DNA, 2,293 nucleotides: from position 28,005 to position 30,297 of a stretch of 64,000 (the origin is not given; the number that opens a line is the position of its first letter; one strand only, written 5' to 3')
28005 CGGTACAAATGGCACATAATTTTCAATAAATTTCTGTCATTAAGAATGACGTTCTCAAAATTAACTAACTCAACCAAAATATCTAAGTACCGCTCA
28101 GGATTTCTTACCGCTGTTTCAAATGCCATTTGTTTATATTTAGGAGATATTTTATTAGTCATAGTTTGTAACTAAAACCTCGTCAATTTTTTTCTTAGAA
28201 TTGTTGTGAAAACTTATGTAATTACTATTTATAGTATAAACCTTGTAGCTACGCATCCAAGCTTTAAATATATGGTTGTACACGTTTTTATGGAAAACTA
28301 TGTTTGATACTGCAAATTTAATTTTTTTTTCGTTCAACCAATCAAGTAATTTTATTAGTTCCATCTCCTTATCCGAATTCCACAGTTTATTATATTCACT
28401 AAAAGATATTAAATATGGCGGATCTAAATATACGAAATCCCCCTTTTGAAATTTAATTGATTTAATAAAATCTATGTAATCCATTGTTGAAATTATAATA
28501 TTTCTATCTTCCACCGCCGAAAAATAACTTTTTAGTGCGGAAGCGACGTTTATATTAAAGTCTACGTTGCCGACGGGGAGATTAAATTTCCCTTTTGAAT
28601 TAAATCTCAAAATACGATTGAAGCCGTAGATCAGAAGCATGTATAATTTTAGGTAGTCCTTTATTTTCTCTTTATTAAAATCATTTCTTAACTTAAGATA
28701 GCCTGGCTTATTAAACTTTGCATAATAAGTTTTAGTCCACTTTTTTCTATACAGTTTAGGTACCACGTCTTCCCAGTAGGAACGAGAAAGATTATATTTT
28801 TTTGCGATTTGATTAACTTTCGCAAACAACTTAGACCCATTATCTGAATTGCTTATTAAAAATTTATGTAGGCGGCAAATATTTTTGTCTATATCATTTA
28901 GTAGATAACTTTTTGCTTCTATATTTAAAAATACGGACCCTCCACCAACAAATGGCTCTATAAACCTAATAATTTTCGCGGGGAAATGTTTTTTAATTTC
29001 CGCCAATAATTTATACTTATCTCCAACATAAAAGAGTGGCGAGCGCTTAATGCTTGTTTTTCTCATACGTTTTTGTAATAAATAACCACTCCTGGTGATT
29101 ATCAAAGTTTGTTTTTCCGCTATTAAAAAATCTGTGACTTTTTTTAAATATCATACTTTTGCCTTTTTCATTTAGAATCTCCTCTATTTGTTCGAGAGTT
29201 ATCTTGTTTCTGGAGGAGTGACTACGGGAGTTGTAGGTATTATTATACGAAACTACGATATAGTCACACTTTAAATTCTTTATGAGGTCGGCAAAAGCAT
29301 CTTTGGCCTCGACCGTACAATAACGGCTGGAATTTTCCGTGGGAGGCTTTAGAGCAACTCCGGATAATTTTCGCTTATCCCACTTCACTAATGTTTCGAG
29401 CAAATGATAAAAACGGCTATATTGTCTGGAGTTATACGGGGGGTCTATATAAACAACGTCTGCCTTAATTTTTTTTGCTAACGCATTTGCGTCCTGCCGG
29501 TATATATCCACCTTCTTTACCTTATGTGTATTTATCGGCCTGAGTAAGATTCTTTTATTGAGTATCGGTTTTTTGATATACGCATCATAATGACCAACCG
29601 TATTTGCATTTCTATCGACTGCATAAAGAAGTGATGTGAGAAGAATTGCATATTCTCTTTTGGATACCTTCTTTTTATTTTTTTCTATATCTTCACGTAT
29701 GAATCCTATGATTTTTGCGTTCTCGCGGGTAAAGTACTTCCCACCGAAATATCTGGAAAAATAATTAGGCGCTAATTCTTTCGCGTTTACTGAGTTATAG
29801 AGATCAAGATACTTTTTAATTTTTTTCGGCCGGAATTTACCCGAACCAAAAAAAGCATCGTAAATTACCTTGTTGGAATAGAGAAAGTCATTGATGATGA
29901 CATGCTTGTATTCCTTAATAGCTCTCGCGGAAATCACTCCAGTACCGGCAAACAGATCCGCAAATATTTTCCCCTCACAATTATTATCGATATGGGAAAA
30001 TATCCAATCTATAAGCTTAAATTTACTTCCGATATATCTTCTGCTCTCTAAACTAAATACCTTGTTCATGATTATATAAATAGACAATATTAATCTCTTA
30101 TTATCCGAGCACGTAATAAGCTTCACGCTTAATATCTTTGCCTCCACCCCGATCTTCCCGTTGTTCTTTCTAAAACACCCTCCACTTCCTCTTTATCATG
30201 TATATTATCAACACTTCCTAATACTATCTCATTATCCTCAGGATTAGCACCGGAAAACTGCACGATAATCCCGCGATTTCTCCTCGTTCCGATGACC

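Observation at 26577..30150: Sharply AT-rich 3.6 kb island with a restriction endonuclease candidate and two tandem Dam-class m6A methyltransferases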

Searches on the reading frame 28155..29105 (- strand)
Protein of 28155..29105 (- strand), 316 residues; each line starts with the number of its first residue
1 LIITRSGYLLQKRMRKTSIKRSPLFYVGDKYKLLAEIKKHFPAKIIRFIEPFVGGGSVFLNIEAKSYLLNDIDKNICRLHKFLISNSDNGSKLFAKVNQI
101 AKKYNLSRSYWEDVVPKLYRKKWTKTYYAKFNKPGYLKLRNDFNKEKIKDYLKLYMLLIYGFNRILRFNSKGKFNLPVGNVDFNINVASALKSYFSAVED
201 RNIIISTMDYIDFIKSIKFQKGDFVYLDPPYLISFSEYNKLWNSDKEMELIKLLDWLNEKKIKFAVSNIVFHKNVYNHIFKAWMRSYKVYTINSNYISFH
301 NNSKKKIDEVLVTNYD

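Call 3: search_protein_families(library=pfam, proteins=[window:28155-29105:-], max_evalue=0.01)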
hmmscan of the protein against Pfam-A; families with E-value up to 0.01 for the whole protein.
window:28155-29105:- (316 aa): 1 family
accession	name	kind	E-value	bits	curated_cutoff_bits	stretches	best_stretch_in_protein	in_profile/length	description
PF02086.21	MethyltransfD12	-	1e-33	117.6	22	1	26-293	1-248/253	D12 class N6 adenine-specific DNA methyltransferase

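Call 4: search_protein_families(library=ncbifam, proteins=[window:28155-29105:-], max_evalue=0.01)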
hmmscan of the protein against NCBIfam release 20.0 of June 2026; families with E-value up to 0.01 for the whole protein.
window:28155-29105:- (316 aa): 2 families
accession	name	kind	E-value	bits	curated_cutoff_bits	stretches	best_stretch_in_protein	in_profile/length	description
TIGR00571.1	dam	subfamily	3.4e-44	151.5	114.85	1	23-314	4-267/267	Dam family site-specific DNA-(adenine-N6)-methyltransferase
NF008152.0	PRK10904.1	equivalog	3.3e-24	85.7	441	2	20-108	4-95/271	adenine-specific DNA-methyltransferase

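Call 6: search_solved_structures(query=window:28155-29105:-, max_evalue=0.001, show_alignments=1)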
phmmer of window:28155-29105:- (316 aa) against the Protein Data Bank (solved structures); distinct sequences matched with E-value up to 0.001: 9.
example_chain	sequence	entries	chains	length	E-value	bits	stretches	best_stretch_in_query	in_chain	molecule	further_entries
1yfj_A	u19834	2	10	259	1.3e-43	152.8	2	111-314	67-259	DNA adenine methylase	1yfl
1q0s_A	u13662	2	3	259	3e-43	151.6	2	110-314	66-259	DNA adenine methylase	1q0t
1yf3_A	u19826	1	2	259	3.8e-43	151.3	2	111-314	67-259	DNA adenine methylase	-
4rtj_A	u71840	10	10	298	5.9e-21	78.4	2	20-88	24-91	DNA adenine methylase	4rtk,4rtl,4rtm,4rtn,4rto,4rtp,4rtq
2ore_D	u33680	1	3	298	6e-21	78.4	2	20-88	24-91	DNA adenine methylase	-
4gbe_D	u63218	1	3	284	7e-21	78.1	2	21-88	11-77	DNA adenine methylase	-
2g1p_A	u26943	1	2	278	8.3e-21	77.9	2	21-88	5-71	DNA adenine methylase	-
4gol_D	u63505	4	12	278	8.4e-21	77.9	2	21-88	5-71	DNA adenine methylase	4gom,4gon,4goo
2dpm_A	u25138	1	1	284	5.8e-17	65.3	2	124-316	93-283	PROTEIN (ADENINE-SPECIFIC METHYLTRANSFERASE DPNII 1)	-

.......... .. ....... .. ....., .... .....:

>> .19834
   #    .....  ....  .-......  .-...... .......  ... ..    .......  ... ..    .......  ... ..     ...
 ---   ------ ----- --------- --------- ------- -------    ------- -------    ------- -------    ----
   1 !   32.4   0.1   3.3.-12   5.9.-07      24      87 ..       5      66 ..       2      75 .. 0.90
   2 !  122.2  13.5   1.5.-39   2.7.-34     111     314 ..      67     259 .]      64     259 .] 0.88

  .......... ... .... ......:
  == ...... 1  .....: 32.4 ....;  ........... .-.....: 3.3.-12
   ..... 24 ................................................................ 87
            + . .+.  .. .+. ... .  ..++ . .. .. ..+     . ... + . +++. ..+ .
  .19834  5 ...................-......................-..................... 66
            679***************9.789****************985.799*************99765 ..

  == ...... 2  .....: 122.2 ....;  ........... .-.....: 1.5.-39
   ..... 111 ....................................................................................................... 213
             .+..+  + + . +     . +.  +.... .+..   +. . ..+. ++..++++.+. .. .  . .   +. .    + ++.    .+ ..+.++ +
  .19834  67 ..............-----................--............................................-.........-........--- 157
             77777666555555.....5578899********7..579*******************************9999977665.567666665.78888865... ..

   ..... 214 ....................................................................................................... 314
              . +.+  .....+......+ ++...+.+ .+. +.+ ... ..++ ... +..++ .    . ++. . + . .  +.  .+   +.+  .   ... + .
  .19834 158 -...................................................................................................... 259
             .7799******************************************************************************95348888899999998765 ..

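Call 65: search_protein_families(library=padloc, proteins=[window:28155-29066:-], max_evalue=0.01)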
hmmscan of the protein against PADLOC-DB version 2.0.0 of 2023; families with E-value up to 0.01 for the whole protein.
window:28155-29066:- (303 aa): 20 families
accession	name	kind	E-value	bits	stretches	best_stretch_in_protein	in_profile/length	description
PDLC03383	MTase_II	-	4.7e-104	346.2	1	7-303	18-314/318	Type II methyltransferase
PDLC03287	MTase_II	-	1.3e-50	170.8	2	109-303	441-642/646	Type II methyltransferase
PDLC03722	oMTase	-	1e-44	151.3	2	97-301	66-259/259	orphan methyltransferase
PDLC03292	MTase_II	-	3.8e-41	139.1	1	8-302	418-715/722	Type II methyltransferase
PDLC03294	MTase_II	-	1.1e-40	138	1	8-302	5-271/272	Type II methyltransferase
PDLC03729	oMTase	-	3.2e-31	106.8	2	7-95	4-95/275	orphan methyltransferase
PDLC03735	oMTase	-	1.6e-28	97.9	1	2-303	2-283/284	orphan methyltransferase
PDLC03264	MTase_II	-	5.1e-20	69.9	2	119-301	100-282/306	Type II methyltransferase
PDLC03261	MTase_II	-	1.5e-17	61.1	2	146-299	133-284/643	Type II methyltransferase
PDLC03349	MTase_II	-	1.6e-16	58.3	1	93-285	145-341/374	Type II methyltransferase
PDLC03266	MTase_II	-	3.5e-15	54.2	1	11-301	18-282/285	Type II methyltransferase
PDLC03247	MTase_II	-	6.5e-15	53.1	1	8-101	3-97/282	Type II methyltransferase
PDLC03244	MTase_II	-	9.5e-13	45.9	2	11-76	31-96/295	Type II methyltransferase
PDLC03717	oMTase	-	1.8e-08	32.1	1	8-60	3-59/285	orphan methyltransferase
PDLC03344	MTase_II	-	1.6e-06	26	0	13-74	9-70/154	Type II methyltransferase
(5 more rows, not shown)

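Call 67: list_cluster_members(proteins=[P0001, window:28155-29066:-, window:29047-30069:-, window:30129-30488:-])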
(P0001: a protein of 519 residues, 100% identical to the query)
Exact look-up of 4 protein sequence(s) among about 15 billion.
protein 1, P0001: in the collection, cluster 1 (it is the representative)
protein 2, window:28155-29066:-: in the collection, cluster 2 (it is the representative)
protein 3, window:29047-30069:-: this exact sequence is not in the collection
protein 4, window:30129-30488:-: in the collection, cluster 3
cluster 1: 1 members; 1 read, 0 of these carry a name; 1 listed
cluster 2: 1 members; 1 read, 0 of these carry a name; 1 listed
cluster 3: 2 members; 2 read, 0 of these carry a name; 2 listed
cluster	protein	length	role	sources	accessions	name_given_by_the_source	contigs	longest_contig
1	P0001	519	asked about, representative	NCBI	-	-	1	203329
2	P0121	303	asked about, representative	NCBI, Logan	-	-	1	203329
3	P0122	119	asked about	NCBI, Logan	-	-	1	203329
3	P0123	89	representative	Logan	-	-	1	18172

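Call 77: search_protein_families(library=padloc, proteins=[L170:10304-10999:+, L170:11015-11395:+, L170:11398-13272:+, L170:7955-8392:+, L170:8667-9293:+], max_evalue=0.001)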
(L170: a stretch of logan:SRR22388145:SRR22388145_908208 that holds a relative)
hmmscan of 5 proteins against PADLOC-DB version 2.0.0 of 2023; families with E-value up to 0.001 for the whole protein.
L170:10304-10999:+ (231 aa): 0 families

L170:11015-11395:+ (126 aa): 0 families

L170:11398-13272:+ (624 aa): 3 families
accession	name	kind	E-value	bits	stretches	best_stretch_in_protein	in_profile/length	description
PDLC05014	PDC-S41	-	1.3e-21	74.6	2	534-609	550-622/657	-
PDLC02350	AbiO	-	1.8e-13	48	1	235-401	174-312/468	AbiO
PDLC02372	Nhi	-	2.1e-11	41.2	1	236-402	179-316/470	-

L170:7955-8392:+ (145 aa): 0 families

L170:8667-9293:+ (208 aa): 0 families

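Call 90: search_solved_structures(query=window:28155-29066:-, max_evalue=1e-10, show_alignments=5)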
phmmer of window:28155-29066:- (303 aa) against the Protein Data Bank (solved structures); distinct sequences matched with E-value up to 1e-10: 9.
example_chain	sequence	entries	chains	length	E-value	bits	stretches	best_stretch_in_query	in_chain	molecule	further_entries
1yfj_A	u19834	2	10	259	1.1e-43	153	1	98-301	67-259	DNA adenine methylase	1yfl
1q0s_A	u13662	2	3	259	2.5e-43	151.8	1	98-301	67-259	DNA adenine methylase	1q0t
1yf3_A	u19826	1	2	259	3.1e-43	151.5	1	98-301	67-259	DNA adenine methylase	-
4gbe_D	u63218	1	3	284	6.9e-21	78.2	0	8-75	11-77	DNA adenine methylase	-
2g1p_A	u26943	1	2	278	7.2e-21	78.1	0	8-75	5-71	DNA adenine methylase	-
4gol_D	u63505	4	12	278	7.3e-21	78.1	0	8-75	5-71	DNA adenine methylase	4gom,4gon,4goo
2ore_D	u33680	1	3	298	7.5e-21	78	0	8-75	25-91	DNA adenine methylase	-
4rtj_A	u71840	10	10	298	7.6e-21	78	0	8-75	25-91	DNA adenine methylase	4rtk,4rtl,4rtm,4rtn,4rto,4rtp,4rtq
2dpm_A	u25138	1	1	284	7.4e-17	64.9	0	112-303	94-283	PROTEIN (ADENINE-SPECIFIC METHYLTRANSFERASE DPNII 1)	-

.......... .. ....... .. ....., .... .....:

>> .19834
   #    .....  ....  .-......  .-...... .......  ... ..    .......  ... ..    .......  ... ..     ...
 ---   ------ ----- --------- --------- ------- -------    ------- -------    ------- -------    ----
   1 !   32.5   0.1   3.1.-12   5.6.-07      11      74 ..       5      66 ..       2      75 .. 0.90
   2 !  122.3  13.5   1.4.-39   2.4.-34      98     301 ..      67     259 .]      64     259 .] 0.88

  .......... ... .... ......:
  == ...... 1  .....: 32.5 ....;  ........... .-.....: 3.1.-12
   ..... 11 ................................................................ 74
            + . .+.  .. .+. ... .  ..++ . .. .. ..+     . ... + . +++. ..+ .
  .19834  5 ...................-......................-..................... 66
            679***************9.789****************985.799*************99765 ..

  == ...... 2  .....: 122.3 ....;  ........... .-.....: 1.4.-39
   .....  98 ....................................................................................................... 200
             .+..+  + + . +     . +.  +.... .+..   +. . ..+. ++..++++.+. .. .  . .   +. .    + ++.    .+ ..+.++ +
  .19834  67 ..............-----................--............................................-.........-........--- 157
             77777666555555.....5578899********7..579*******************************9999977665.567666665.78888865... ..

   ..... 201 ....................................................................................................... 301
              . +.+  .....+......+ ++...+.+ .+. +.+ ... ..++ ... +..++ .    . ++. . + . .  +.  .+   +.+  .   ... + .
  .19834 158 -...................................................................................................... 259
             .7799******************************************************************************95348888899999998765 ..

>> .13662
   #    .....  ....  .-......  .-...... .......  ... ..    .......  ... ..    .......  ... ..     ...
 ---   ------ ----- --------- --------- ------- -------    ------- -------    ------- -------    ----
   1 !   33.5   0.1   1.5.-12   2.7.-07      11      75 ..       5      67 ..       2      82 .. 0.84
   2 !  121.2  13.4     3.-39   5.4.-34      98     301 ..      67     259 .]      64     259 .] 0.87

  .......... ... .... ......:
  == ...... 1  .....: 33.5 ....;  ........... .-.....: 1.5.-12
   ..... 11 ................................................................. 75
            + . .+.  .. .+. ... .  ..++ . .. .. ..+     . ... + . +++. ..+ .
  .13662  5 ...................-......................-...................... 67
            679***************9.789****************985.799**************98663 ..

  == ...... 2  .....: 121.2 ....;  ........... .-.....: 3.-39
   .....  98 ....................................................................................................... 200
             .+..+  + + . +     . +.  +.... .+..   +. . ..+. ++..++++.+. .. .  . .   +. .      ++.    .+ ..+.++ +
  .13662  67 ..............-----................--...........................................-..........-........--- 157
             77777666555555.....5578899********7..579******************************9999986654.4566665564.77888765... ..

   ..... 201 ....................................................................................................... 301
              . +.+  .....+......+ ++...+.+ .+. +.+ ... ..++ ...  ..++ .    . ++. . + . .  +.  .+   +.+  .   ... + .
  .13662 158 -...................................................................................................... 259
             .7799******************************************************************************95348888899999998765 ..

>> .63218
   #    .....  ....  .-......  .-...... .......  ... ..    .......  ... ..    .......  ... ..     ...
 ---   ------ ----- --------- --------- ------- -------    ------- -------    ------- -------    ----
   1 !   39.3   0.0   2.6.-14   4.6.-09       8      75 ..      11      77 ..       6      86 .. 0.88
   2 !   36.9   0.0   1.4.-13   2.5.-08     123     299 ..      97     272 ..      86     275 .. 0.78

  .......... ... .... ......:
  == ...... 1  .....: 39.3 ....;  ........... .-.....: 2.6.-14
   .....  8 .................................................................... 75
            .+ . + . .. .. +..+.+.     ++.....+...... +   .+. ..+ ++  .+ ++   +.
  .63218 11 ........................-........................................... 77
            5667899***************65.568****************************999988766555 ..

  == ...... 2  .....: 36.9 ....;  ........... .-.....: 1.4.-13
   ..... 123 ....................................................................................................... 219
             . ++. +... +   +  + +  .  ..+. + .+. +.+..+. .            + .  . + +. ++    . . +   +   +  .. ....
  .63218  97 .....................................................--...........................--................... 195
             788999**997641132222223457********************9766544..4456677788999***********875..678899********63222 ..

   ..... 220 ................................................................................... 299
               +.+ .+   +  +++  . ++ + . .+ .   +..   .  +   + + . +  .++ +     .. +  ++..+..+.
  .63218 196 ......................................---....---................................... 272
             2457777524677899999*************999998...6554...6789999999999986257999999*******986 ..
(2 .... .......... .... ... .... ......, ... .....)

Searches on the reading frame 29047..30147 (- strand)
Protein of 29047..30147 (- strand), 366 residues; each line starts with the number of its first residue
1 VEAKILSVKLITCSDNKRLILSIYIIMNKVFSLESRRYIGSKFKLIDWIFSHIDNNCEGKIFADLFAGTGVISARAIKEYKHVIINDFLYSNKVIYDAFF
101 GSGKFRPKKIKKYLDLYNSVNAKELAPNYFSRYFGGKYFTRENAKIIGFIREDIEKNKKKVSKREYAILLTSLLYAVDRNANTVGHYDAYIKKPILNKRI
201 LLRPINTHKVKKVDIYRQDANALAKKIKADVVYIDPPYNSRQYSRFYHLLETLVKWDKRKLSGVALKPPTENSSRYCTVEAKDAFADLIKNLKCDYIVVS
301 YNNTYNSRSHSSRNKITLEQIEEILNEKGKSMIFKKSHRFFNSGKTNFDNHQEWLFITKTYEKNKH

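Call 3: search_protein_families(library=pfam, proteins=[window:29047-30147:-], max_evalue=0.01)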
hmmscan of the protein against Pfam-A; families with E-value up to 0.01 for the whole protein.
window:29047-30147:- (366 aa): 3 families
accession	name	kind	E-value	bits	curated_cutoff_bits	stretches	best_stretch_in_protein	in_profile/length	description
PF02086.21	MethyltransfD12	-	4.1e-37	128.7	22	1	38-278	1-226/253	D12 class N6 adenine-specific DNA methyltransferase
PF03602.21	Cons_hypoth95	-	4.4e-08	33.4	24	1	212-252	97-138/182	Conserved hypothetical protein 95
PF05175.20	MTS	-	0.00076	19.6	23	0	50-85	24-58/170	Methyltransferase small domain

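Call 4: search_protein_families(library=ncbifam, proteins=[window:29047-30147:-], max_evalue=0.01)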
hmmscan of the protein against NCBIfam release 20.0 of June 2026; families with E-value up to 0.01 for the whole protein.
window:29047-30147:- (366 aa): 2 families
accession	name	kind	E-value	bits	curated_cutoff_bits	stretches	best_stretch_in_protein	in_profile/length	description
TIGR00571.1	dam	subfamily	5e-07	29.7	114.85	1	38-244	7-189/267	Dam family site-specific DNA-(adenine-N6)-methyltransferase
TIGR00095.1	TIGR00095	equivalog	6.4e-07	29.2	117.5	1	214-253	105-149/194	16S rRNA (guanine(966)-N(2))-methyltransferase RsmD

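Call 7: search_solved_structures(query=window:29047-30147:-, max_evalue=0.001, show_alignments=1)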
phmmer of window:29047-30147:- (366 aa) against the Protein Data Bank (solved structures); distinct sequences matched with E-value up to 0.001: 0.

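Call 65: search_protein_families(library=padloc, proteins=[window:29047-30069:-], max_evalue=0.01)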
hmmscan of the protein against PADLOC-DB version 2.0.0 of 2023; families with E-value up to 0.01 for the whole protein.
window:29047-30069:- (340 aa): 12 families
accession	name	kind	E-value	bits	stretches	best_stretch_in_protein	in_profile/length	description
PDLC03373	MTase_II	-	5.9e-130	431.6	1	5-333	4-336/339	Type II methyltransferase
PDLC03372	MTase_II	-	1.1e-77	259.3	1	95-333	19-256/259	Type II methyltransferase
PDLC03292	MTase_II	-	6.8e-76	254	1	7-339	78-412/722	Type II methyltransferase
PDLC03257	MTase_II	-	1e-59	200.6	1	11-334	14-341/343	Type II methyltransferase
PDLC03287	MTase_II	-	3.3e-48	162.9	1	11-321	2-321/646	Type II methyltransferase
PDLC03720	oMTase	-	9.3e-38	128.7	1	11-330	5-320/326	orphan methyltransferase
PDLC03298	MTase_II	-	1.9e-37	127.2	1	11-315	3-305/362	Type II methyltransferase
PDLC03345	MTase_II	-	4.3e-23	79.5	1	12-319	25-377/581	Type II methyltransferase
PDLC03342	MTase_II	-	7.2e-21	72.7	1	11-306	26-343/383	Type II methyltransferase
PDLC03385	MTase_II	-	8.3e-15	52.9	2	188-332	203-333/336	Type II methyltransferase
PDLC04134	mad2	-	4.2e-09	33.7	2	179-228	333-386/492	mads_2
PDLC03247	MTase_II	-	0.00012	19.3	1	181-236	151-208/282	Type II methyltransferase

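Call 77: search_protein_families(library=padloc, proteins=[L170:10304-10999:+, L170:11015-11395:+, L170:11398-13272:+, L170:7955-8392:+, L170:8667-9293:+], max_evalue=0.001)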
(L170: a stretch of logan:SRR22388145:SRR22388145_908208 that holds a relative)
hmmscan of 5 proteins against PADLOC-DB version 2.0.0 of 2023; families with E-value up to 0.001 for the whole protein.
L170:10304-10999:+ (231 aa): 0 families

L170:11015-11395:+ (126 aa): 0 families

L170:11398-13272:+ (624 aa): 3 families
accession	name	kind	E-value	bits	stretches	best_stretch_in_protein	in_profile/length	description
PDLC05014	PDC-S41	-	1.3e-21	74.6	2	534-609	550-622/657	-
PDLC02350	AbiO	-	1.8e-13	48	1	235-401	174-312/468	AbiO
PDLC02372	Nhi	-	2.1e-11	41.2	1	236-402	179-316/470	-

L170:7955-8392:+ (145 aa): 0 families

L170:8667-9293:+ (208 aa): 0 families
